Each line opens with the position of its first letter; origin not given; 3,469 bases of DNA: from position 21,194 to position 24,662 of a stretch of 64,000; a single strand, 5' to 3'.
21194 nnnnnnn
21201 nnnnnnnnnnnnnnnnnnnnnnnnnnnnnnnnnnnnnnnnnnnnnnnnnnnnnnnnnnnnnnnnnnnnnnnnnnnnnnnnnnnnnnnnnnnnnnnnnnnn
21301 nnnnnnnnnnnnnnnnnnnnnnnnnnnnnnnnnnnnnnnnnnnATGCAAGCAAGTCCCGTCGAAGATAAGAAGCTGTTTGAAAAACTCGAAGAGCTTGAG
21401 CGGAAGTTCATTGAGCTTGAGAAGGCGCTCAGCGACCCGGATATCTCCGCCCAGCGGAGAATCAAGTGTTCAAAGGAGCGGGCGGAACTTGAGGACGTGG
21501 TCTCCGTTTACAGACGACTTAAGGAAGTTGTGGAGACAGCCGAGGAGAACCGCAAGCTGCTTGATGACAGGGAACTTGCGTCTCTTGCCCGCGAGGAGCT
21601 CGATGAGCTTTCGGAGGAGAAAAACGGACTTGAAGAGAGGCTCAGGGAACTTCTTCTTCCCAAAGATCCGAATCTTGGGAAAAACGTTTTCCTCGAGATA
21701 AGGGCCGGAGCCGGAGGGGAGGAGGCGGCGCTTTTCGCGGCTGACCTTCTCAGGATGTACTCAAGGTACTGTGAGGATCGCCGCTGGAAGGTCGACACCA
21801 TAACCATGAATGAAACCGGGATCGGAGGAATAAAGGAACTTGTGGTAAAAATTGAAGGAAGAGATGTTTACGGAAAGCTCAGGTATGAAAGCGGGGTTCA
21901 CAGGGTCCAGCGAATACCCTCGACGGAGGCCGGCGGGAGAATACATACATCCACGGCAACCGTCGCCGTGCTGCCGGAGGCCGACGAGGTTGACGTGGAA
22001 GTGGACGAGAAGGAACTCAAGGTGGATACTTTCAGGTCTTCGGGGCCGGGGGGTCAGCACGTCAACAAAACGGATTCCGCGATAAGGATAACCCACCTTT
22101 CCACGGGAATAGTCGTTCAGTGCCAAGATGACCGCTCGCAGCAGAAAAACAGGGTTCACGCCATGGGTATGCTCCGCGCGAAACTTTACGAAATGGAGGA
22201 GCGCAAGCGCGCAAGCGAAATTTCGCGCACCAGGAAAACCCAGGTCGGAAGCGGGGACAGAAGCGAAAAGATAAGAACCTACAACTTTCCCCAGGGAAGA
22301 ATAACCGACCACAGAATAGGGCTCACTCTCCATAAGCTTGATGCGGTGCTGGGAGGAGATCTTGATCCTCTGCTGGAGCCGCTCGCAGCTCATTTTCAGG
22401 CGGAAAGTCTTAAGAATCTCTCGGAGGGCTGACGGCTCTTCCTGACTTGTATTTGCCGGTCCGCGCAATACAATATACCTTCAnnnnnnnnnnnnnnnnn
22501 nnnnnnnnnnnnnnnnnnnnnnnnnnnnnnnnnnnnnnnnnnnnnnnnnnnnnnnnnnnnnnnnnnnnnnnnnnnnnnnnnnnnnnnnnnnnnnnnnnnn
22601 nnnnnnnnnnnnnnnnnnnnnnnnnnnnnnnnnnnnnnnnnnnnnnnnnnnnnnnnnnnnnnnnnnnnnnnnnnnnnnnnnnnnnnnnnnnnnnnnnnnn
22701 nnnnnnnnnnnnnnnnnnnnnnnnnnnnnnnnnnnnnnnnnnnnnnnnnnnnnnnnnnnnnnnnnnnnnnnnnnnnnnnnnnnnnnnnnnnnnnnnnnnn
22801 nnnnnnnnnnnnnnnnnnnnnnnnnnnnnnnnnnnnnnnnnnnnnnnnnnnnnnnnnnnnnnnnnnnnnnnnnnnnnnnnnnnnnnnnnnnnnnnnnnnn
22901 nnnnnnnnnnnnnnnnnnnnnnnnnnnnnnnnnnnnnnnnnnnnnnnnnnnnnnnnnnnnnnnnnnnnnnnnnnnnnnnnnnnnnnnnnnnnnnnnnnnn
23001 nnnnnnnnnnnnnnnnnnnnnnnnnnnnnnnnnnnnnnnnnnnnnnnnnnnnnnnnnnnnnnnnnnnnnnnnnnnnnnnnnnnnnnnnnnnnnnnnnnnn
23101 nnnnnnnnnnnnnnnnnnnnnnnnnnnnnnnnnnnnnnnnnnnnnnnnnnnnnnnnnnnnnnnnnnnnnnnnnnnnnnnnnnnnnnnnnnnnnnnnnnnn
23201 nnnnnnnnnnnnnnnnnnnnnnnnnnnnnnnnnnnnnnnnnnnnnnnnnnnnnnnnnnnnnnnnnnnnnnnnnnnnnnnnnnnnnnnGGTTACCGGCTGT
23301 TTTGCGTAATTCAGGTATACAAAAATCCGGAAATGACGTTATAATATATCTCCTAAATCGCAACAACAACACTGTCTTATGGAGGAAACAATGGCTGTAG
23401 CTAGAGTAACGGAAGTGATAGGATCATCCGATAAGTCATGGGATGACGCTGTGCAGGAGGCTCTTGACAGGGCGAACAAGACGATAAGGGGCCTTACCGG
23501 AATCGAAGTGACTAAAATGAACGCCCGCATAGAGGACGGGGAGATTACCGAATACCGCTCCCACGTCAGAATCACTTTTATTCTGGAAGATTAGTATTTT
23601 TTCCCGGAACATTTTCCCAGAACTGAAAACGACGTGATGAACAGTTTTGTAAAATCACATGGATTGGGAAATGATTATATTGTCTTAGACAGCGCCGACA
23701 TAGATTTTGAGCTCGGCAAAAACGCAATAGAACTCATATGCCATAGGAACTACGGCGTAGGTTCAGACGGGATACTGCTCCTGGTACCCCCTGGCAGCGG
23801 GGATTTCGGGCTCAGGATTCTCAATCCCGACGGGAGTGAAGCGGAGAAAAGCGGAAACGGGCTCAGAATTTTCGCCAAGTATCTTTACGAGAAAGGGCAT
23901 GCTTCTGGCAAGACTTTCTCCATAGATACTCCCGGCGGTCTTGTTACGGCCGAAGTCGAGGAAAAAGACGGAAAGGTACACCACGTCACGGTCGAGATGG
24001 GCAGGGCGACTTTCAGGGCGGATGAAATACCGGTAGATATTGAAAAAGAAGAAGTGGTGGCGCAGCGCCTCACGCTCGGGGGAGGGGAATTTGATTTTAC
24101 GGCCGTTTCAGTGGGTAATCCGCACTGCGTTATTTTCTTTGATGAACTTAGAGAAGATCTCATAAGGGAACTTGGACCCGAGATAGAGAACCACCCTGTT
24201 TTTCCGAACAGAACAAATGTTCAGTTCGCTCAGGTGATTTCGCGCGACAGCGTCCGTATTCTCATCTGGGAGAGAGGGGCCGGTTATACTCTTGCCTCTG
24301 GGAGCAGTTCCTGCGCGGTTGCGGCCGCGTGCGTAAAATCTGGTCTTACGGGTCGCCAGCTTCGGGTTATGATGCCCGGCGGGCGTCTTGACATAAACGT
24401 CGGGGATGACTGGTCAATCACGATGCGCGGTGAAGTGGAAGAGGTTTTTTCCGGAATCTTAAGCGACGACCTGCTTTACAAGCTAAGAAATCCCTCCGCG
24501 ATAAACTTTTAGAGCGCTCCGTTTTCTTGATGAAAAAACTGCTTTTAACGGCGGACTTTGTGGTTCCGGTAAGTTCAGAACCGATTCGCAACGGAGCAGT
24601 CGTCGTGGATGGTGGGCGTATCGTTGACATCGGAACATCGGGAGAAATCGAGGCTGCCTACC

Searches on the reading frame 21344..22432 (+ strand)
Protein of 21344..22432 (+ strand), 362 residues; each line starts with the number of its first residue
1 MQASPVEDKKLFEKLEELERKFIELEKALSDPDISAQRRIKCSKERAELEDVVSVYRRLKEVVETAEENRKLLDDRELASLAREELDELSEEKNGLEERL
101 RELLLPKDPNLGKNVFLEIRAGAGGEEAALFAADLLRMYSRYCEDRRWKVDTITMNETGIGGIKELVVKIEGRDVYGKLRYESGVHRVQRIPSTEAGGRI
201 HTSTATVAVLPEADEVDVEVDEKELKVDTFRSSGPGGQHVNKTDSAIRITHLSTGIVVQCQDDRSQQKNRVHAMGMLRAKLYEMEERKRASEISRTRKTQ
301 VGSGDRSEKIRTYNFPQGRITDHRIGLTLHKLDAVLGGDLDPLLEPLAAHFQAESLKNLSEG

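Call 12: search_protein_families(library=ncbifam, proteins=[window:21344-22432:+], max_evalue=0.001)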
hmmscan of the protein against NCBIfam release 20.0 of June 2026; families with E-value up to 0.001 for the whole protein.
window:21344-22432:+ (362 aa): 5 families
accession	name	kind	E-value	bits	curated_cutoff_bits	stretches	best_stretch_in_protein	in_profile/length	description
TIGR00019.1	prfA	equivalog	5.9e-154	512.3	423.25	1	8-361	3-360/361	peptide chain release factor 1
NF001859.2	PRK00591.1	equivalog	4.1e-151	503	400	1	15-356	1-347/347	peptide chain release factor 1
TIGR00020.2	prfB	exception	3e-87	292.9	370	1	14-345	16-349/353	peptide chain release factor 2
TIGR03072.1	release_prfH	equivalog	1.2e-28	100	166.65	1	115-303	1-185/200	peptide chain release factor H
NF006718.0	PRK09256.1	equivalog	2.7e-12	46.5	100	1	217-250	9-42/140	alternative ribosome rescue aminoacyl-tRNA hydrolase ArfB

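Call 14: find_related_loci(query=window:21344-22429:+, collection=genome_contigs, flank=10000)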
Query window:21344-22429:+ (362 aa) in genome_contigs; peptide patterns used: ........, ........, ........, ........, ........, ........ (x = any residue, [..] = any of these).
600 stretches matched a pattern (row limit reached: there are more); 598 encode a relative of the query (tblastn E <= 1e-3); the best 80 are kept; 80 distinct loci.
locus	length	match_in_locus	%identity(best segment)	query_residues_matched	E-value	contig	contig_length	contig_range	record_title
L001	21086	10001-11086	79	1-362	0e+0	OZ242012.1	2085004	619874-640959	MAG: Thermodesulfobacteriota bacterium isolate 91ea7efe-b69b-418d-9017-4c677b0b92d3 genome assembly, chromosome: 1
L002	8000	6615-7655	69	11-357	1e-153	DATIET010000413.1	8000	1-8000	MAG TPA_asm: Thermodesulfobacteriota bacterium isolate SMAG_U16376 k141_1433578, whole genome shotgun sequence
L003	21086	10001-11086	77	1-362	0e+0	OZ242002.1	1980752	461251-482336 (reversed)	MAG: Thermodesulfobacteriota bacterium isolate e7122dd4-f3e6-4f07-b2bf-3ec12583613f genome assembly, chromosome: 1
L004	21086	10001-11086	55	4-360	1e-134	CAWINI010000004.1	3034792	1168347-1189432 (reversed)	MAG: uncultured bacterium isolate MFD04944.bin.1.291 genome assembly, contig: contig_53552, whole genome shotgun sequenc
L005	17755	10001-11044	57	11-356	3e-132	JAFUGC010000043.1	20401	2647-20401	MAG: Clostridia bacterium isolate RGIG4463 Roe_deer_Omasum-5__c211134, whole genome shotgun sequence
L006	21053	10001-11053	56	11-357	2e-130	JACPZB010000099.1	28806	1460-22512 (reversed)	MAG: Deltaproteobacteria bacterium isolate NC_groundwater_878_Pr1_S2p5_43_21 Montesol18_S2p5_coassembly_scaffold_1031468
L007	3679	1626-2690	57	9-359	9e-133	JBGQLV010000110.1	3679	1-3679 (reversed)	MAG: Thermodesulfovibrionia bacterium isolate OBJ2_061818_150_9 k141_1940439_length_3679_cov_18.9302, whole genome shotg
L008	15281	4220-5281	57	10-357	9e-129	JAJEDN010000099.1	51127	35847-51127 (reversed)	MAG: Candidatus Poribacteria bacterium isolate p16x33bins.23 k141_1093283, whole genome shotgun sequence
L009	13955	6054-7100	57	11-357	1e-128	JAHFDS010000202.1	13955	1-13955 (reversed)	MAG: Myxococcales bacterium isolate nzgw250 NODE_2823_length_13956_cov_3.867871, whole genome shotgun sequence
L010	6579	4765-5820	56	8-357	2e-128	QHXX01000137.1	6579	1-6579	MAG: Acidobacteria bacterium isolate gp22 AA4 14_0903_16_40cm_scaffold_20128_curated, whole genome shotgun sequence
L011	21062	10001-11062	55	11-358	2e-128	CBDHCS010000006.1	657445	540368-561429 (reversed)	MAG: Candidatus Poribacteria bacterium isolate 2ff7ea9c-4ed9-48aa-ac60-1c2c21251b56 genome assembly, contig: contig_6, w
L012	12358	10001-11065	55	11-359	2e-127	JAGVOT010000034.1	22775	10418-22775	MAG: Nitrospirae bacterium isolate DeMMO3_8 c_000000083913, whole genome shotgun sequence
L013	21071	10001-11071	53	10-361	2e-126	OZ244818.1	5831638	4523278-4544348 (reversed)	MAG: Caldilineaceae bacterium isolate bc376db2-45c5-4916-aed5-235db30d71dd genome assembly, chromosome: 1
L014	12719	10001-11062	54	11-358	9e-126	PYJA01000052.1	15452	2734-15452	MAG: Candidatus Poribacteria bacterium isolate PCPOR2a Ga0207197_1052, whole genome shotgun sequence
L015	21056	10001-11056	56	11-357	2e-125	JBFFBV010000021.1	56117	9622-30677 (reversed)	MAG: Candidatus Sulfomarinibacter sp. isolate Mix_mud12.2021.10.15 k141_409528_length_56117_cov_12.4283, whole genome sh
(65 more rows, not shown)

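Call 19: search_protein_families(library=pfam, proteins=[L003:8138-9451:-, L003:7346-7816:-, L001:8040-8948:+, L001:8958-9914:+, L003:4271-4756:-, L003:1221-2684:-], max_evalue=0.001)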
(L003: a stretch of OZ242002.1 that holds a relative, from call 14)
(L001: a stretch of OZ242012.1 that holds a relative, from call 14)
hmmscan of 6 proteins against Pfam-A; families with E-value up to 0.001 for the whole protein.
L003:8138-9451:- (437 aa): 2 families
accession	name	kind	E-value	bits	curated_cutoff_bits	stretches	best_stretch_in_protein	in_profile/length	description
PF00353.25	HemolysinCabind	-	4.1e-40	135.7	23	6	91-126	1-36/36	RTX calcium-binding nonapeptide repeat (4 copies)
PF01391.23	Collagen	-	3e-07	30.6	27.2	1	24-67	7-50/60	Collagen triple helix repeat (20 copies)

L003:7346-7816:- (156 aa): 0 families

L001:8040-8948:+ (302 aa): 1 family
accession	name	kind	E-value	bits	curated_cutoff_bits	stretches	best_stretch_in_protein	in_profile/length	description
PF09518.16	RE_HindIII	-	1.8e-65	221.5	25.3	1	28-295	18-282/285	HindIII restriction endonuclease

L001:8958-9914:+ (318 aa): 2 families
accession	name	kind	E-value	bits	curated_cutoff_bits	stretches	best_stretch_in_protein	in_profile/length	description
PF01555.25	N6_N4_Mtase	-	3.8e-46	158.2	26.7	1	27-293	1-220/221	DNA methylase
PF01170.24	UPF0020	-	1.1e-06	28.9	22.3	0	243-290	16-64/197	RMKL-like, methyltransferase domain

L003:4271-4756:- (161 aa): 0 families

L003:1221-2684:- (487 aa): 2 families
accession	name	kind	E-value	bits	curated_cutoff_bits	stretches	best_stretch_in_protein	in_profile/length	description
PF00353.25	HemolysinCabind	-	5.4e-45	151.3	23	6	109-144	1-36/36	RTX calcium-binding nonapeptide repeat (4 copies)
PF01391.23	Collagen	-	4.1e-08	33.3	27.2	1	30-85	3-59/60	Collagen triple helix repeat (20 copies)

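Call 68: find_encoding_contigs(protein=window:21344-22432:+, flank=10000, max_places=5)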
Protein window:21344-22432:+ (362 aa): no gene with exactly this product is on record in the collection.

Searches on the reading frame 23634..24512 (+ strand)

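Call 12: search_protein_families(library=ncbifam, proteins=[window:23634-24512:+], max_evalue=0.001)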
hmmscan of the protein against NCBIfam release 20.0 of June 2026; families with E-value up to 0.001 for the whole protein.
window:23634-24512:+ (292 aa): 2 families
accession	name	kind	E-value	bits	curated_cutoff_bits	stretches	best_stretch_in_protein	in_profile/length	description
TIGR00652.1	DapF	equivalog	4e-73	246.2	114.65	1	4-277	2-269/270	diaminopimelate epimerase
NF038284.1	bifunc_DapF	exception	3.2e-17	62.7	350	1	10-235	17-220/254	bifunctional diaminopimelate epimerase/glutamate racemase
